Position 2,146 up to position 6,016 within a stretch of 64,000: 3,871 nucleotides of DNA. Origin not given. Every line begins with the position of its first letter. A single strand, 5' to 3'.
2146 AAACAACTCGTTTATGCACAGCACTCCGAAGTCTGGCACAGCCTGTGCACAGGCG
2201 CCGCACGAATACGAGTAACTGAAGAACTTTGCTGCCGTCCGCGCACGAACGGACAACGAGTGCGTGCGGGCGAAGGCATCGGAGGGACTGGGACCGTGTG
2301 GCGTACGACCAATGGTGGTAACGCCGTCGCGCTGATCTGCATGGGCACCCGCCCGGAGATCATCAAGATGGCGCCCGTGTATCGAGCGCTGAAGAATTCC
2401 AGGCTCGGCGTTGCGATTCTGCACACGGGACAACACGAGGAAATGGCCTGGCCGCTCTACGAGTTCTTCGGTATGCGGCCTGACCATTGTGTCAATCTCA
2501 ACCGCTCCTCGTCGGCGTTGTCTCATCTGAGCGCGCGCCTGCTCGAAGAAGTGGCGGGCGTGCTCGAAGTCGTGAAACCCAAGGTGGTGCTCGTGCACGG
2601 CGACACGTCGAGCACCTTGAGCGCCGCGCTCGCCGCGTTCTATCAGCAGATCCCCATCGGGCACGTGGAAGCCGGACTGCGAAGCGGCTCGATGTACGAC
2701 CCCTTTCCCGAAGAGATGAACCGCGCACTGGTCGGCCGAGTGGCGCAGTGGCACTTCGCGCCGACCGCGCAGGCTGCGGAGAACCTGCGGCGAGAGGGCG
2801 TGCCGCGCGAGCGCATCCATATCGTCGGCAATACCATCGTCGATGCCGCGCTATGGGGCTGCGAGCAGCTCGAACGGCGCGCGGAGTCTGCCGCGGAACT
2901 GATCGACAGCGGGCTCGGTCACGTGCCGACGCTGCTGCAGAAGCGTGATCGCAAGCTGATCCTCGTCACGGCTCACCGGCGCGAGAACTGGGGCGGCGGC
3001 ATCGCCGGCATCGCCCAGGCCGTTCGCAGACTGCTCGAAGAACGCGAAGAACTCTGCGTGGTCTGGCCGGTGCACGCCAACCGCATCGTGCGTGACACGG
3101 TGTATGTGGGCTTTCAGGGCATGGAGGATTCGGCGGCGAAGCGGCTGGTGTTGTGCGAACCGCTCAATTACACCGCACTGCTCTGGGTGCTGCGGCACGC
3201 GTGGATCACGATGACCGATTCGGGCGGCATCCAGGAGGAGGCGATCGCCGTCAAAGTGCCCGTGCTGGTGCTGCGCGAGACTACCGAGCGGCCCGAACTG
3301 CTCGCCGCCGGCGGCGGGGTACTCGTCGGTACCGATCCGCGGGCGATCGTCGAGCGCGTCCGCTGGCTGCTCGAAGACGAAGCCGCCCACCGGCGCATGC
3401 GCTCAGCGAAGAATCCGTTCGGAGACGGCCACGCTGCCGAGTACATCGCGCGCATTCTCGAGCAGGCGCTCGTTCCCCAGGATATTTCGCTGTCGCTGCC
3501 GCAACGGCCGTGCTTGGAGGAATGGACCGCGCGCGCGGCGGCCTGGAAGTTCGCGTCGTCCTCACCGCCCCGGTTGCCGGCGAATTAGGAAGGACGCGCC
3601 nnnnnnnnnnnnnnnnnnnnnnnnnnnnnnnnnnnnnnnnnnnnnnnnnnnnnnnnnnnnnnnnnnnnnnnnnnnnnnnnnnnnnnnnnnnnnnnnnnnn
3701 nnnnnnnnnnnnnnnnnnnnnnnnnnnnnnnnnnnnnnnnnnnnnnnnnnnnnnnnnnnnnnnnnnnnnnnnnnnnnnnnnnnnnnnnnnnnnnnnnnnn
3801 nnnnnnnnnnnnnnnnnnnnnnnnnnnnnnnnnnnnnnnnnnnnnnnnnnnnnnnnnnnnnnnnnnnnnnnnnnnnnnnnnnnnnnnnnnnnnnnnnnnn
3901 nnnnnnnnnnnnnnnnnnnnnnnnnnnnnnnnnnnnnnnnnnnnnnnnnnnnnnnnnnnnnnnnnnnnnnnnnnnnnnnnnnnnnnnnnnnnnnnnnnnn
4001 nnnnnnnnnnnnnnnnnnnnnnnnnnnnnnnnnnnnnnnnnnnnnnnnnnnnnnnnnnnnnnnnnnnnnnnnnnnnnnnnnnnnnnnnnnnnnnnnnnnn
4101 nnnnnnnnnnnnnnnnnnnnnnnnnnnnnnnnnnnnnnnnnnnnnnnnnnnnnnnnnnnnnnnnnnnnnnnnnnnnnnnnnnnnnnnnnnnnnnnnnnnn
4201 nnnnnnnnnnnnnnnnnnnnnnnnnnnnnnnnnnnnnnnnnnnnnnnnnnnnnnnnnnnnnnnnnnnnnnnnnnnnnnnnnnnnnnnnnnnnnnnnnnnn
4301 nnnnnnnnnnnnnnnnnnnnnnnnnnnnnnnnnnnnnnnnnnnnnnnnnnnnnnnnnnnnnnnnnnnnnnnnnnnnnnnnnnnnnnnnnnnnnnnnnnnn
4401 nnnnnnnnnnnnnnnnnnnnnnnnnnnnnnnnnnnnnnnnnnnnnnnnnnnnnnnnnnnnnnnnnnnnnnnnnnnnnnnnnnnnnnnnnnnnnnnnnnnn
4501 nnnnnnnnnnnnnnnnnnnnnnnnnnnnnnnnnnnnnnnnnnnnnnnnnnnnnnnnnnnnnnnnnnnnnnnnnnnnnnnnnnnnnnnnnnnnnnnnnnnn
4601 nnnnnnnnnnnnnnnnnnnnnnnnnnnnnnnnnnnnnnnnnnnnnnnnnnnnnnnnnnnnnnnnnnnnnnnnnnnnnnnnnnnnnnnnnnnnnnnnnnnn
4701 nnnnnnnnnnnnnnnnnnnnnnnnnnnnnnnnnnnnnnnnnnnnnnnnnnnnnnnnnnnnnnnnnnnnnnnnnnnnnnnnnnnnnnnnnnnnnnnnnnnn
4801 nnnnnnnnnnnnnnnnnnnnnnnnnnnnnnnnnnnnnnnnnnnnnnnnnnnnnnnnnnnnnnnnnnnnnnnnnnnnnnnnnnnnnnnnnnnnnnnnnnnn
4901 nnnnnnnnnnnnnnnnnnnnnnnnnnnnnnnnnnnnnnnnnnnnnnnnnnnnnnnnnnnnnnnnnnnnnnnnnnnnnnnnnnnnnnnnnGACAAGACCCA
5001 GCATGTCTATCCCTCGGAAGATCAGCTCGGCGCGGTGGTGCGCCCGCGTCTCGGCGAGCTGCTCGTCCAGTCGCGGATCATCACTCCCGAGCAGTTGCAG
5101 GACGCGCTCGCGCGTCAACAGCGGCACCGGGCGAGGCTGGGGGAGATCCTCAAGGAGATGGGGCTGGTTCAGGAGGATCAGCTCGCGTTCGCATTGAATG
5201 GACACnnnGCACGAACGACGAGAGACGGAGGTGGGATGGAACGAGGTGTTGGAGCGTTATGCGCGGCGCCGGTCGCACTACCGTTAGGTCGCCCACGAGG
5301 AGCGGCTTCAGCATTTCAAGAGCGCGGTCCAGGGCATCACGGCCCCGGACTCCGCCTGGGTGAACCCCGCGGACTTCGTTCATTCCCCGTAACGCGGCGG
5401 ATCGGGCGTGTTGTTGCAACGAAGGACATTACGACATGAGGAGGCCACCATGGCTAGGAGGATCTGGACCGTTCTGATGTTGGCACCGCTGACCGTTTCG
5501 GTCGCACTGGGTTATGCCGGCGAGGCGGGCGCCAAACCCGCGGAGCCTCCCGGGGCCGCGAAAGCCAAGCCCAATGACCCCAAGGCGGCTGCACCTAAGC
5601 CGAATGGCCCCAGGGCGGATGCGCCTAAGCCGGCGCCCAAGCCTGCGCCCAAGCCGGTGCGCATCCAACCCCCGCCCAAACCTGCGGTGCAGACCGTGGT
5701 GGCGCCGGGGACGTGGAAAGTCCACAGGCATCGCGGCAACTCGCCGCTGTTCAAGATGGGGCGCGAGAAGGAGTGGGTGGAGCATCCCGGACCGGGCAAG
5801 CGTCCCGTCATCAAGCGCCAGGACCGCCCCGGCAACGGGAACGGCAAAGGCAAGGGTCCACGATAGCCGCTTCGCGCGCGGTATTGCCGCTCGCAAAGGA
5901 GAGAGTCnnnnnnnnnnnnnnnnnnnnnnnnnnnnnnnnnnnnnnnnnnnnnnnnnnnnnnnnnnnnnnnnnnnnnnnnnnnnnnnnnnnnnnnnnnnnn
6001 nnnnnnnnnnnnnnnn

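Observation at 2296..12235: Self-contained Nfr-type (NfrB/NfrA/YbcH-like) exopolysaccharide machine with linked epimerase, deacetylase and an extra small exported protein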

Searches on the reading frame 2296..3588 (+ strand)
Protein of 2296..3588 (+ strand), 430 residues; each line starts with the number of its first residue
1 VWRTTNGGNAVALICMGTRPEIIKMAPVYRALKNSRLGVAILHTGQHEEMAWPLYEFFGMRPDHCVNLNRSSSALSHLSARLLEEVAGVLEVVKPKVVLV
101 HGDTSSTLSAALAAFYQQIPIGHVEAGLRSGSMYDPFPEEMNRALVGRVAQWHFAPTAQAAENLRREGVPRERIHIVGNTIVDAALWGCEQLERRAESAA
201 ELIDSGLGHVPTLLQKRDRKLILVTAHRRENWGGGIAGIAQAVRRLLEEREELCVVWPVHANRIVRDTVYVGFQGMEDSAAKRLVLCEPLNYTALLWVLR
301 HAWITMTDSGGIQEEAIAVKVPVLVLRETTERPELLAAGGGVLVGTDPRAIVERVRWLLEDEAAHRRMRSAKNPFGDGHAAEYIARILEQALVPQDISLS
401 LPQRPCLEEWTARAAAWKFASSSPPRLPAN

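Call 4: search_protein_families(library=pfam, proteins=[window:2296-3588:+], max_evalue=0.01)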
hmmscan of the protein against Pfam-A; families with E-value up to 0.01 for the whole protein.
window:2296-3588:+ (430 aa): 5 families
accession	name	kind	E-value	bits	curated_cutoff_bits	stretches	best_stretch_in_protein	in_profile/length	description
PF02350.25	Epimerase_2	-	5.2e-104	348.3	30.6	1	33-389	4-347/347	UDP-N-acetylglucosamine 2-epimerase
PF13579.12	Glyco_trans_4_4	-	2.3e-06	28.4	29.7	1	65-179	44-157/158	Glycosyl transferase 4-like domain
PF13439.12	Glyco_transf_4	-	7.7e-05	23.2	28.5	1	81-181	59-166/170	Glycosyltransferase Family 4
PF00534.26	Glycos_transf_1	-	0.00043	20.3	26.4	1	315-371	111-168/172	Glycosyl transferases group 1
PF13524.12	Glyco_trans_1_2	-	0.0092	16.4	25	0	315-383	69-137/144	Glycosyl transferase-like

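Call 5: search_protein_families(library=ncbifam, proteins=[window:2296-3588:+], max_evalue=0.01)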
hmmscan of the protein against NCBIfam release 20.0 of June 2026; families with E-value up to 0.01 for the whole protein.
window:2296-3588:+ (430 aa): 3 families
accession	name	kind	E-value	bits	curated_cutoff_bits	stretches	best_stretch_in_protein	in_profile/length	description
TIGR00236.1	wecB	equivalog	2.8e-124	415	210.15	1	13-389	4-363/366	non-hydrolyzing UDP-N-acetylglucosamine 2-epimerase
TIGR03568.1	NeuC_NnaA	equivalog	3.5e-21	75.5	235.9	1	14-388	5-365/365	UDP-N-acetylglucosamine 2-epimerase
NF010135.0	PRK13609.1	equivalog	6.3e-05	22.1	500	1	251-390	229-368/388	diglucosyl diacylglycerol synthase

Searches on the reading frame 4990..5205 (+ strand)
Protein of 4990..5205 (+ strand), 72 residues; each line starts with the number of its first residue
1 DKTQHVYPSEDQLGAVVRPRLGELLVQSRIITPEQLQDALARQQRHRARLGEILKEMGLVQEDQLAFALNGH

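Call 49: search_solved_structures(query=window:4990-5205:+, max_evalue=0.1, show_alignments=3)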
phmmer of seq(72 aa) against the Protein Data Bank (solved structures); distinct sequences matched with E-value up to 0.1: 14.
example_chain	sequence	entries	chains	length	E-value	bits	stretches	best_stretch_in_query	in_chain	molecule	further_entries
6f8l_G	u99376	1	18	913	3.7e-12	49.5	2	19-68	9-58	Type IV pilus assembly protein PilF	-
5zfr_A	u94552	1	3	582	1.1e-05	29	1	7-67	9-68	Type IV pilus biogenesis ATPase PilB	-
5htl_A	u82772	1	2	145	2.2e-05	28.1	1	17-66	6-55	MSHA biogenesis protein MshE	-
6olj_C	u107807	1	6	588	4.8e-05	27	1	18-67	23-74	Type IV pilus biogenesis ATPase PilB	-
5tsg_B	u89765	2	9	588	4.8e-05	27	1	18-67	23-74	Type IV pilus biogenesis ATPase PilB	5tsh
3jc8_Ba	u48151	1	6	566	0.00028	24.6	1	19-67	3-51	Type IV-A pilus assembly ATPase PilB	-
9g1w_A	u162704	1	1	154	0.00035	24.3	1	19-68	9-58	Type IV pilus assembly ATPase PilB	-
6ejf_G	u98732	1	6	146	0.0018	22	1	20-68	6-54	Type IV pilus assembly protein PilF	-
8pfa_A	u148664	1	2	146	0.004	21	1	20-63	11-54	c-di-GMP binding domain of the ATPase enzyme PilF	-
6ejf_J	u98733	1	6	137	0.0064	20.3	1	20-63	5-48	Type IV pilus assembly protein PilF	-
9glg_A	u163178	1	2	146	0.0075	20.1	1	20-63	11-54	ATP-binding motif-containing protein pilF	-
8pdk_A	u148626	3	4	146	0.008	20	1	20-63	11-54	c-di-GMP binding domain of the ATPase enzyme PilF | ATP-binding motif-containing protein pilF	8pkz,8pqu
8pe0_A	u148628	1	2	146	0.017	19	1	21-63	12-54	c-di-GMP binding domain of the ATPase enzyme PilF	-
9gl5_A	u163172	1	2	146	0.02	18.7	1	20-63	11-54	ATP-binding motif-containing protein pilF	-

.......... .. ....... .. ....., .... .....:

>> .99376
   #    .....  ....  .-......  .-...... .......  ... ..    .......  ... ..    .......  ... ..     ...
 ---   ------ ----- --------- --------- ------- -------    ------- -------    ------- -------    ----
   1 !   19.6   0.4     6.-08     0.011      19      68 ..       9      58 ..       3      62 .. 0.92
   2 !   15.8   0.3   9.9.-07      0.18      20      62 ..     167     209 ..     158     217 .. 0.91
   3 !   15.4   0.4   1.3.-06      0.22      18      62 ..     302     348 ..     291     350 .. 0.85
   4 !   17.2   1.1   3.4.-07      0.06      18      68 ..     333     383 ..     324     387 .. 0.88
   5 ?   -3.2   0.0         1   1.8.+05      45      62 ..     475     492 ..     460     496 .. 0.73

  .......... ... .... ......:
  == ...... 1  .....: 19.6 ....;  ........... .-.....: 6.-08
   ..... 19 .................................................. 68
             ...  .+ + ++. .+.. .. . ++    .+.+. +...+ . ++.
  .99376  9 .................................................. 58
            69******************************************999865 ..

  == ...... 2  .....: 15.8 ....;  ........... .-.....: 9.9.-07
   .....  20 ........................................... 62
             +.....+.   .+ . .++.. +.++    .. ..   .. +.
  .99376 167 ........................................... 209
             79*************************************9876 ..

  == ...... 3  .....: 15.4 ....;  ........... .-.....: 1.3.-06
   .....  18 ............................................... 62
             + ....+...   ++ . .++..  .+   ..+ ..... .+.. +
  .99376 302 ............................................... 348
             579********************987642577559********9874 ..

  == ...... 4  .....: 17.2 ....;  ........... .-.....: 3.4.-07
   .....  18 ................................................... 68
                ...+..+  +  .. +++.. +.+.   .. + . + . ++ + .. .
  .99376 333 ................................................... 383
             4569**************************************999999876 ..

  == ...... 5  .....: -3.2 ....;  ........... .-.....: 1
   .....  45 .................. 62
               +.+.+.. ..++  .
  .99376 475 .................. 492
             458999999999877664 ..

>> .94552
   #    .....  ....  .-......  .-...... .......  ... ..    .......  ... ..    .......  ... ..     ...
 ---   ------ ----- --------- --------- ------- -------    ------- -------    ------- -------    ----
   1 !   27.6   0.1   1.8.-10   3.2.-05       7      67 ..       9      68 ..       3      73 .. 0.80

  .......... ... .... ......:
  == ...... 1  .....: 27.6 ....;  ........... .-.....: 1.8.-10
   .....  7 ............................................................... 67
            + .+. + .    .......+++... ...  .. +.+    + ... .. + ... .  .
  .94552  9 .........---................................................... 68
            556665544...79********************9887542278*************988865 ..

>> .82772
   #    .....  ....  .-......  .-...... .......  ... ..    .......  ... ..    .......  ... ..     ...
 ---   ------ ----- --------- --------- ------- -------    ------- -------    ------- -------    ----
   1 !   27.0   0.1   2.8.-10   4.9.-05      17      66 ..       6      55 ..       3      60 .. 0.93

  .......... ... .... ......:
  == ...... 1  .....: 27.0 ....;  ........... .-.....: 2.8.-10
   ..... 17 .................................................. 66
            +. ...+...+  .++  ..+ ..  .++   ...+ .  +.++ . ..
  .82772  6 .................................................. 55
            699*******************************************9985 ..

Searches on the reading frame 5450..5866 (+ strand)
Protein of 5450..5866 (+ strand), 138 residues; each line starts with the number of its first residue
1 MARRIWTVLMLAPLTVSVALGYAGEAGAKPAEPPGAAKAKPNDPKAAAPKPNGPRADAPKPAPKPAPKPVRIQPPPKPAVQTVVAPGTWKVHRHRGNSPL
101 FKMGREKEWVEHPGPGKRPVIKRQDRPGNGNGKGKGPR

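Call 4: search_protein_families(library=pfam, proteins=[window:5450-5866:+], max_evalue=0.01)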
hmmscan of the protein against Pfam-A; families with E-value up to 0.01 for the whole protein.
window:5450-5866:+ (138 aa): 0 families

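Call 5: search_protein_families(library=ncbifam, proteins=[window:5450-5866:+], max_evalue=0.01)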
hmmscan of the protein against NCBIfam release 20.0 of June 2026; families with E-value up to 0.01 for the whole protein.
window:5450-5866:+ (138 aa): 0 families

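Call 67: find_homologous_proteins(query=window:5450-5866:+, max_evalue=0.001)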
Query window:5450-5866:+ (138 aa): 3 proteins with E <= 0.001 among 2399 candidates.
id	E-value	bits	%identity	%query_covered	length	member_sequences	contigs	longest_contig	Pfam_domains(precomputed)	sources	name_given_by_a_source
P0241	9.0e-42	161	60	97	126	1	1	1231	-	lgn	-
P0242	1.3e-34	138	58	97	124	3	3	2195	-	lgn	-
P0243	7.8e-29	119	57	92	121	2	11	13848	-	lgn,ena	-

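Call 77: search_protein_representatives(alignment_id=A4)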
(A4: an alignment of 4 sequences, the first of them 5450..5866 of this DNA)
Query: 4 sequences, 126 profile positions. Proteins with E-value up to 0.001 (for the whole library): 5; up to 1e-10: 3; up to 1e-30: 0. The best 5 are listed.
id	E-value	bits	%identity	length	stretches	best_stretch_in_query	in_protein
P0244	1.3e-25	106.4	-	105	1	2-110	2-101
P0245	6.3e-25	104.1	-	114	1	1-104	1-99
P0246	1.2e-18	83.8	-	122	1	9-119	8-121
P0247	2.4e-04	37.6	-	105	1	10-92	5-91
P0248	7.2e-04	36.1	-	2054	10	47-86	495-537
